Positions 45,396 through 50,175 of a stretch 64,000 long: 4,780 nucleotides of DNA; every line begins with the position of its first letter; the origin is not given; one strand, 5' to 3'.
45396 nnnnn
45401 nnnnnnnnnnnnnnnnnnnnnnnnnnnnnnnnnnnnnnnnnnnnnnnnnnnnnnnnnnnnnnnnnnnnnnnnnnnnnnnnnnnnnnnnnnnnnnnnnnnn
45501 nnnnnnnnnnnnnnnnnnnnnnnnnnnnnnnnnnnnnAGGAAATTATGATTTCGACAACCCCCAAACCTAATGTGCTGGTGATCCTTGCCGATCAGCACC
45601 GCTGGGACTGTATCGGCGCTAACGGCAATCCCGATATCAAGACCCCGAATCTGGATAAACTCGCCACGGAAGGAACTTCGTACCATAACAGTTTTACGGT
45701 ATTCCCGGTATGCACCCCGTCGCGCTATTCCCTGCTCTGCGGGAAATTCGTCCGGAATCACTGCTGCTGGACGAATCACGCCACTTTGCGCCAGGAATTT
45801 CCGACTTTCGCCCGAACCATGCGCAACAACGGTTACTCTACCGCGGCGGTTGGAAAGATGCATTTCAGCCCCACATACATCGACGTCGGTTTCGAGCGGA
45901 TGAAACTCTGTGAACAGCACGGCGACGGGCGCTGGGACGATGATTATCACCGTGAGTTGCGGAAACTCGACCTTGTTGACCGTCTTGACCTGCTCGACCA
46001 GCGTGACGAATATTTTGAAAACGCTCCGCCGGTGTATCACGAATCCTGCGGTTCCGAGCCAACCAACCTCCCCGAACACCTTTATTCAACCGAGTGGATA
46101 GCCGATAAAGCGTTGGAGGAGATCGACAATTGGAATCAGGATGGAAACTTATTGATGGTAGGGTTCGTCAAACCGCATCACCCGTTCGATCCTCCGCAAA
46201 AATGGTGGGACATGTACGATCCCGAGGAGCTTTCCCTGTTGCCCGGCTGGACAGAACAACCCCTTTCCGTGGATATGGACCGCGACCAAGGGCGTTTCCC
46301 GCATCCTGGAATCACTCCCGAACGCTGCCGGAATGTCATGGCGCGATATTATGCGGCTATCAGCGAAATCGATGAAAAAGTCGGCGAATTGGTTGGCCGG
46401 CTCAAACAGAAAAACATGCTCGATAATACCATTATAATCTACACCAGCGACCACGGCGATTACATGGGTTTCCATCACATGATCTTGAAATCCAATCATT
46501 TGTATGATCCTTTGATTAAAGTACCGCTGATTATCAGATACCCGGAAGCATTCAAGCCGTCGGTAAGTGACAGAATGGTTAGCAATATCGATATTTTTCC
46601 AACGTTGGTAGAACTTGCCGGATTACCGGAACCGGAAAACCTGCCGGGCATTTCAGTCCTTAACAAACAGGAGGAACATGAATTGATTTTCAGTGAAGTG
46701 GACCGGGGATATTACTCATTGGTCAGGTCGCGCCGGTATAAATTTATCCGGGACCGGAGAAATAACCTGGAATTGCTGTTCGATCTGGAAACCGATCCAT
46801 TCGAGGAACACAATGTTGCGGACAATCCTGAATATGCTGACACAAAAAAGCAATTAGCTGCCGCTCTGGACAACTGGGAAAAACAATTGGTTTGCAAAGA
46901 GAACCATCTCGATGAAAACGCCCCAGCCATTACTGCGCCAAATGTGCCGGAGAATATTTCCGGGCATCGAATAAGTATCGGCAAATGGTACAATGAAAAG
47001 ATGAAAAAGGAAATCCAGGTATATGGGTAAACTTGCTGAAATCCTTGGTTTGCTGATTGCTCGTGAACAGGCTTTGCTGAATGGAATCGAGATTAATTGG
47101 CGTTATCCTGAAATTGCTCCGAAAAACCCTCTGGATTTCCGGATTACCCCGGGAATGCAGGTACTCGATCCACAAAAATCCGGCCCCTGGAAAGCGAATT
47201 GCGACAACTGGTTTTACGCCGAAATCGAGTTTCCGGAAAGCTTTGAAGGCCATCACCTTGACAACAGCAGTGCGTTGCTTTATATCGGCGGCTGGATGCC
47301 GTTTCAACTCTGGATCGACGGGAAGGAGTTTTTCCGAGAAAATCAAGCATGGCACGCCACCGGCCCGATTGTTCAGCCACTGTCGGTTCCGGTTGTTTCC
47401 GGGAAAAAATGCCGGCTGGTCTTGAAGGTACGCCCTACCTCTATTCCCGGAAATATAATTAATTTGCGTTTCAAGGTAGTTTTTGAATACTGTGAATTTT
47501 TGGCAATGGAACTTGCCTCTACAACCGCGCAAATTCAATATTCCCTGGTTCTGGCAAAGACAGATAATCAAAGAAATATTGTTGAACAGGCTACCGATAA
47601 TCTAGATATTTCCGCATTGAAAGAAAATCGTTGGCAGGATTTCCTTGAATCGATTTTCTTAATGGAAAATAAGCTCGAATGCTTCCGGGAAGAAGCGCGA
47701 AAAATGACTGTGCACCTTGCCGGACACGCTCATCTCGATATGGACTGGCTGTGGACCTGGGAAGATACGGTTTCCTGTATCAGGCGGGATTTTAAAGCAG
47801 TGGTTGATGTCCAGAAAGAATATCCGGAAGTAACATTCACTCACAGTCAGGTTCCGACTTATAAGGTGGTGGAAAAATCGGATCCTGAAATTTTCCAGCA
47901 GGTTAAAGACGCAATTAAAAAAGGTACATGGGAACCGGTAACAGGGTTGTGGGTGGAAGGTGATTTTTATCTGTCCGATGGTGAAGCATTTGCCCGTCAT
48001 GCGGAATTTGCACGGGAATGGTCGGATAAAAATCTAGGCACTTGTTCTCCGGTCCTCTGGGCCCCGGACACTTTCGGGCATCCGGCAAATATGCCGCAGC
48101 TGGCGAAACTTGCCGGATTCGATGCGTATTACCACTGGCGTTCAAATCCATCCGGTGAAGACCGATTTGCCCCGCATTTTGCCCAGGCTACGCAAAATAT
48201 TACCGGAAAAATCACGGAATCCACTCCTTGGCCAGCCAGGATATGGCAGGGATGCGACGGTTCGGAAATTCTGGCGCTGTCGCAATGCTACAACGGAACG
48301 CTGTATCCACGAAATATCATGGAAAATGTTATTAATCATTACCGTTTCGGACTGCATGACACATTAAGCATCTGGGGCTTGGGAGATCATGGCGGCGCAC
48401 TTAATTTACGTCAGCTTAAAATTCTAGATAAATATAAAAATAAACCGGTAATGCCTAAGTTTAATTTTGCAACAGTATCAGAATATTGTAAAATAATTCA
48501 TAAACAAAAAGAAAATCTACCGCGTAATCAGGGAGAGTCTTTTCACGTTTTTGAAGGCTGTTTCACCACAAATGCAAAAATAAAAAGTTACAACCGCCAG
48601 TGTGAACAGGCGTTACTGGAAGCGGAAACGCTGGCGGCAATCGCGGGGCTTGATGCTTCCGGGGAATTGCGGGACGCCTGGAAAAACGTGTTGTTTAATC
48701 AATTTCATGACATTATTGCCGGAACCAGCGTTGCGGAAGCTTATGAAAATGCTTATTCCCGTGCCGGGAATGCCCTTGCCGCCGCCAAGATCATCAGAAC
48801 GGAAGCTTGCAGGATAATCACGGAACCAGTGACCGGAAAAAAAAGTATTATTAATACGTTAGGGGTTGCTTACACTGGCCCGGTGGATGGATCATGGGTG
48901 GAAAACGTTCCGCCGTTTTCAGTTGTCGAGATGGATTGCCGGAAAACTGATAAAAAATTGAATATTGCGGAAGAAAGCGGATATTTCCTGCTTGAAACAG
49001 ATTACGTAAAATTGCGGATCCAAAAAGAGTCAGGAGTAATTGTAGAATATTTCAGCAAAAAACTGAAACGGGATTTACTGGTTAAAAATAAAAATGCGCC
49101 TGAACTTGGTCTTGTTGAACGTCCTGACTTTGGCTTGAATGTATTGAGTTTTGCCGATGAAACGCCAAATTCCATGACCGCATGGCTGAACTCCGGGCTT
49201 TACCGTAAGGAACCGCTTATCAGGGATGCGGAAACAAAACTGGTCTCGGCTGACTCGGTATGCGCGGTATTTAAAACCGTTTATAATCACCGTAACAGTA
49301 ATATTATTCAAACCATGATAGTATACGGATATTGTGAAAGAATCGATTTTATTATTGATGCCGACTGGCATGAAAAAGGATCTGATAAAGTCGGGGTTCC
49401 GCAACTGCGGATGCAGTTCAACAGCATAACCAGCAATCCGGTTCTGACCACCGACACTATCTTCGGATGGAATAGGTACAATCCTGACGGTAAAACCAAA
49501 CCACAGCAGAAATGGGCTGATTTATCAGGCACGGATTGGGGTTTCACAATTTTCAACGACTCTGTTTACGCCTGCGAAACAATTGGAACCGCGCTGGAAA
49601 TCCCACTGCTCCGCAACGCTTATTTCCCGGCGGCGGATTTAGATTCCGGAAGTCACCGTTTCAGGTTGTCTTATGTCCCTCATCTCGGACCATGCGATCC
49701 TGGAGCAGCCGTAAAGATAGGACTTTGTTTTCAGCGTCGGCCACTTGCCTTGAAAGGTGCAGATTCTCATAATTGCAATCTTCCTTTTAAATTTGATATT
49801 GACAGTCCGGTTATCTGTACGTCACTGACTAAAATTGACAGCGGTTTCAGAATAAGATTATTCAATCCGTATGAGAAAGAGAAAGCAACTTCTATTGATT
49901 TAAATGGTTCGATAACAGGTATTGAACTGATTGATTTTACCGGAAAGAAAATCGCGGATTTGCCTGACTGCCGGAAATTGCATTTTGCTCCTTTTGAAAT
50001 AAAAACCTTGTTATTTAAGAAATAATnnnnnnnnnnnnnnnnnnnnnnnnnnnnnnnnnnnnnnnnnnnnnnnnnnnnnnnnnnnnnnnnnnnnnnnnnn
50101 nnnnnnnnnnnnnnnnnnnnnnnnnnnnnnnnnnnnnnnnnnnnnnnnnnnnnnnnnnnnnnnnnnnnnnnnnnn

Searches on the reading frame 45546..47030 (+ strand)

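Call 13: search_protein_families(library=pfam, proteins=[window:45546-47030:+], max_evalue=0.001)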
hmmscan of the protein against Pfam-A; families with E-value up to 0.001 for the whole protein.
window:45546-47030:+ (494 aa): 5 families
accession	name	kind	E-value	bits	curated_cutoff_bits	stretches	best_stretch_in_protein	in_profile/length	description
PF00884.28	Sulfatase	-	1.1e-49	169.8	25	1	8-359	1-300/301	Sulfatase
PF16347.10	SGSH_C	-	4.1e-19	69.7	29.3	1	317-446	9-153/154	N-sulphoglucosamine sulphohydrolase, C-terminal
PF01663.27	Phosphodiest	-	5.1e-13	49.8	23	1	10-304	1-220/342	Type I phosphodiesterase / nucleotide pyrophosphatase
PF14707.11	Sulfatase_C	-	1.3e-05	26.2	30.9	1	406-458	53-106/127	C-terminal region of aryl-sulfatase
PF02995.22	DUF229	-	0.00028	20.2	25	1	267-314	305-352/496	Protein of unknown function (DUF229)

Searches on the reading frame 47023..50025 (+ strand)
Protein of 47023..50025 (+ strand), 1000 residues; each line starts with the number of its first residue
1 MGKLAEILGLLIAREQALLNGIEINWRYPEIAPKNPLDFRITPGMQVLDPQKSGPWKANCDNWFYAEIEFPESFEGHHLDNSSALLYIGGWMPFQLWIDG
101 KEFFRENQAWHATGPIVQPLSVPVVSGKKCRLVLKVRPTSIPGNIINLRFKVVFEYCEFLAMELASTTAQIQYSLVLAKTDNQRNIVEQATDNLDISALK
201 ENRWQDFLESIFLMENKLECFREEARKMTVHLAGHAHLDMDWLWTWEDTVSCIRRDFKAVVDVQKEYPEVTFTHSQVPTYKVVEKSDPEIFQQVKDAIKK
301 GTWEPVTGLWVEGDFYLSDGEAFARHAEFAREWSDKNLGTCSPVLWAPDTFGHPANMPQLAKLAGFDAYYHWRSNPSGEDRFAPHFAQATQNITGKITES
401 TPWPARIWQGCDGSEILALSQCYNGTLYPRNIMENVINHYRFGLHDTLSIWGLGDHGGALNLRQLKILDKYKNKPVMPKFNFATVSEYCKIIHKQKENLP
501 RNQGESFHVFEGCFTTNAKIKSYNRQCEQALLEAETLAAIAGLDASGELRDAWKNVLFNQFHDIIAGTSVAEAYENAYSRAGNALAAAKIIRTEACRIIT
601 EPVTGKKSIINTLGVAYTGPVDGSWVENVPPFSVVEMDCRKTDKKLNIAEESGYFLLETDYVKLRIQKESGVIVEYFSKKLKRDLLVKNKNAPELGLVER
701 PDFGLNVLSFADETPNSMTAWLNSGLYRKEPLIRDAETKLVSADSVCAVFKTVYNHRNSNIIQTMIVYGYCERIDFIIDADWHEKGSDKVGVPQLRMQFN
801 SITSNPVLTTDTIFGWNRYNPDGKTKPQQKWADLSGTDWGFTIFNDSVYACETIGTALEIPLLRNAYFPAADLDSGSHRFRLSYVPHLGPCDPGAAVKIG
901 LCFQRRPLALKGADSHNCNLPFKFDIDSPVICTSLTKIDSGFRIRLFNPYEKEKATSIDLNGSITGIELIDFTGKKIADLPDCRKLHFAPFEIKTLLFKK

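Call 88: search_protein_families(library=pfam, proteins=[window:47023-50025:+], max_evalue=0.001)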
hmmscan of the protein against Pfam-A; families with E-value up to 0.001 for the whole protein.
window:47023-50025:+ (1000 aa): 4 families
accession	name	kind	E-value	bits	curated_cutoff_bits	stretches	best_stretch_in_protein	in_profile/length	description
PF01074.27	Glyco_hydro_38N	-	1.2e-47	163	25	1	229-509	1-268/270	Glycosyl hydrolases family 38 N-terminal domain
PF09261.16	Alpha-mann_mid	-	1.5e-20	73.5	31.1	1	509-597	2-94/96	Alpha mannosidase middle domain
PF07748.19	Glyco_hydro_38C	-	6.1e-18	66.3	25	1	657-870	1-204/206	Glycosyl hydrolases family 38 C-terminal domain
PF17677.7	Glyco_hydro38C2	-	0.00034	21.1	22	1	941-996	15-72/72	Glycosyl hydrolases family 38 C-terminal beta sandwich domain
